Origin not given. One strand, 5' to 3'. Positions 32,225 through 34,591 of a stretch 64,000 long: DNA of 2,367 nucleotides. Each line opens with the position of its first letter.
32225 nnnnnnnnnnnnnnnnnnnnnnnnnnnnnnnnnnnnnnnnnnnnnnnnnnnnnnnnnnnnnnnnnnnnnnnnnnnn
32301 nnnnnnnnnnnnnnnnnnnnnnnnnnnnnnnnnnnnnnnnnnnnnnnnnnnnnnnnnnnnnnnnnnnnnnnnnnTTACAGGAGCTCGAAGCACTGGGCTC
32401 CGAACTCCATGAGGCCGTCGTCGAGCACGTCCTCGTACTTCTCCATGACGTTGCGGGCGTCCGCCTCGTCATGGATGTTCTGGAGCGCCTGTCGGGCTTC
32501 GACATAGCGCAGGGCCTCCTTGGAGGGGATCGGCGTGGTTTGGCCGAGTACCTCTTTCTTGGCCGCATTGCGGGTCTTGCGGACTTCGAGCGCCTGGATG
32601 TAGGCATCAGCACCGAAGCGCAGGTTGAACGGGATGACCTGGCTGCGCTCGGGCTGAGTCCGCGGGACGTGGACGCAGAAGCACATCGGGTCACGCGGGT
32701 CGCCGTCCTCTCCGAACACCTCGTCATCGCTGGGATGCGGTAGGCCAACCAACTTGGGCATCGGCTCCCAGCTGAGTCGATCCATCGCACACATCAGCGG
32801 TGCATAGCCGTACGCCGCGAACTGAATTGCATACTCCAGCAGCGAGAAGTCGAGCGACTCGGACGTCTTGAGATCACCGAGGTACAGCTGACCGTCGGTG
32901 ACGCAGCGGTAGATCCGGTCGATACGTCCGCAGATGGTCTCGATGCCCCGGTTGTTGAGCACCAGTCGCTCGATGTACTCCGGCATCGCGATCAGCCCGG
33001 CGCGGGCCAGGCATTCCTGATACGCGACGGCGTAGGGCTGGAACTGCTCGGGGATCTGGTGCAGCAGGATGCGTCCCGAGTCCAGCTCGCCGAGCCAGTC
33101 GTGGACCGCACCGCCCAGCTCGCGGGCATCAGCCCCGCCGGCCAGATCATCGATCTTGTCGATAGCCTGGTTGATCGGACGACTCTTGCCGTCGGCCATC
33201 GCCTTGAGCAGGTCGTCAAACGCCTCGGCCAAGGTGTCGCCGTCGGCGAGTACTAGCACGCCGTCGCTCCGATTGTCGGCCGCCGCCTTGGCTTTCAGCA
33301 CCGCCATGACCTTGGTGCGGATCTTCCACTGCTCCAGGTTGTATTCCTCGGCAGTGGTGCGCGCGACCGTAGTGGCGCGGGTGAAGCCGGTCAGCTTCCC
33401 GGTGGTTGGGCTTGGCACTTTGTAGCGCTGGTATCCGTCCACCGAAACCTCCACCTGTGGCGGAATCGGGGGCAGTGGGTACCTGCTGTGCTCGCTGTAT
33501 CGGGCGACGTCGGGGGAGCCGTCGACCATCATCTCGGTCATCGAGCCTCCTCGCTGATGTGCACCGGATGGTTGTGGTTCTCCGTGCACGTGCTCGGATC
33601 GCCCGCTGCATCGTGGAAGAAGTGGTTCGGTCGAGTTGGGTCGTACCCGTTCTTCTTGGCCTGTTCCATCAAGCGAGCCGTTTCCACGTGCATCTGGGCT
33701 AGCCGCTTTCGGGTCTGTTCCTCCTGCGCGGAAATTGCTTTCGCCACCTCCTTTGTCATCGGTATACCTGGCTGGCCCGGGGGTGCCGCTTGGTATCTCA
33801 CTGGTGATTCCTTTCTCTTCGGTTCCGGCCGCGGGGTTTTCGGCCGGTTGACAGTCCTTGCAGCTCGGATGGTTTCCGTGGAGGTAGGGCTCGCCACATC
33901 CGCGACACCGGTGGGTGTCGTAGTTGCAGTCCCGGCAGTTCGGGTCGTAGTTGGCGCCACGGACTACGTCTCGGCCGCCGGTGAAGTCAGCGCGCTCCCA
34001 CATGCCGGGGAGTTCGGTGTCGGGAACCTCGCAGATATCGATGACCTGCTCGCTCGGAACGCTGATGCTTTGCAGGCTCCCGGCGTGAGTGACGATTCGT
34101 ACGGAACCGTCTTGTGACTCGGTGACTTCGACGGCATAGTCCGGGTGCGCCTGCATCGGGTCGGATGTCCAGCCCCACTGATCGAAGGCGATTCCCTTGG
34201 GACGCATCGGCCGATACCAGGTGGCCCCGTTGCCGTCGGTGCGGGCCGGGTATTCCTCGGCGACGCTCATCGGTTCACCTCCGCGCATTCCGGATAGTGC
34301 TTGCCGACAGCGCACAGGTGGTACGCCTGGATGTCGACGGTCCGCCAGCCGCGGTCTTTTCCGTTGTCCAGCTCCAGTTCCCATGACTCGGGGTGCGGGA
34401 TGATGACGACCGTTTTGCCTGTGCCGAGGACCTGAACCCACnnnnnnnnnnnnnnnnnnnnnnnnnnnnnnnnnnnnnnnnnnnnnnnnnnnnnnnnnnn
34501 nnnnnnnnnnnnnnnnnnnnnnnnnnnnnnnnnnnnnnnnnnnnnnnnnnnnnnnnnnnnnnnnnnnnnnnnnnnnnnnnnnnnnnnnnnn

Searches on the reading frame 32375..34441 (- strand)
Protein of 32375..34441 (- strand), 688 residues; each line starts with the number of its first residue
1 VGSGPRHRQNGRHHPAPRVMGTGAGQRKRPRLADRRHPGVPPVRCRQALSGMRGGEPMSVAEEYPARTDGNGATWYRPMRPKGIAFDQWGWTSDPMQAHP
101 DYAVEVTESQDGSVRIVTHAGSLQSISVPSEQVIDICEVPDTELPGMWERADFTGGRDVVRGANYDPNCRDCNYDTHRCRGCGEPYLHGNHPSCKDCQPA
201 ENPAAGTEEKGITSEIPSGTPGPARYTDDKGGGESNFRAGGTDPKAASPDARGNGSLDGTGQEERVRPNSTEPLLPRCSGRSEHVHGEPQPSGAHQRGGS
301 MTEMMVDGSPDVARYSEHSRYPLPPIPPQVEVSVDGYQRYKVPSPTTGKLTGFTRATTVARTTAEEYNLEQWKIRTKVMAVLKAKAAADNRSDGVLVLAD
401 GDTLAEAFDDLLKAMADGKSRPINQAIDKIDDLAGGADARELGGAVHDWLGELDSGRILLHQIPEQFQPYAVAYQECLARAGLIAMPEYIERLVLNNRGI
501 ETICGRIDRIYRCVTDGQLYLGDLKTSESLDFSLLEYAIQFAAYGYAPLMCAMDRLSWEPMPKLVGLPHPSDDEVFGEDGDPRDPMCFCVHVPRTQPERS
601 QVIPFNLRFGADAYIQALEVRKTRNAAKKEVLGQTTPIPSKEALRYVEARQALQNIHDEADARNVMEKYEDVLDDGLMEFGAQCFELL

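Call 49: search_protein_families(library=pfam, proteins=[window:32375-34441:-], max_evalue=0.001)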
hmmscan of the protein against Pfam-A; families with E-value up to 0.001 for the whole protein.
window:32375-34441:- (688 aa): 0 families

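Call 105: search_protein_families(library=phrogs, proteins=[window:32375-34441:-], max_evalue=0.00001)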
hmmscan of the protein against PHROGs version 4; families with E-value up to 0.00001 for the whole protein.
window:32375-34441:- (688 aa): 6 families
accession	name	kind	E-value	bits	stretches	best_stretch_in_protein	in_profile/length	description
phrog_466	-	DNA, RNA and nucleotide metabolism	4.4e-136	455.7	2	243-688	31-444/446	exonuclease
phrog_30020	-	unknown function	6.3e-26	92.3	1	54-140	2-90/120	-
phrog_3868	-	unknown function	5.9e-25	89.6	1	58-109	1-52/138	-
phrog_25972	-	unknown function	3.3e-23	82.7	1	58-105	1-48/53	-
phrog_7731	-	unknown function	2.5e-19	70.6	1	58-106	1-49/127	-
phrog_298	-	DNA, RNA and nucleotide metabolism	3.9e-07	30.7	1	340-549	58-212/293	exonuclease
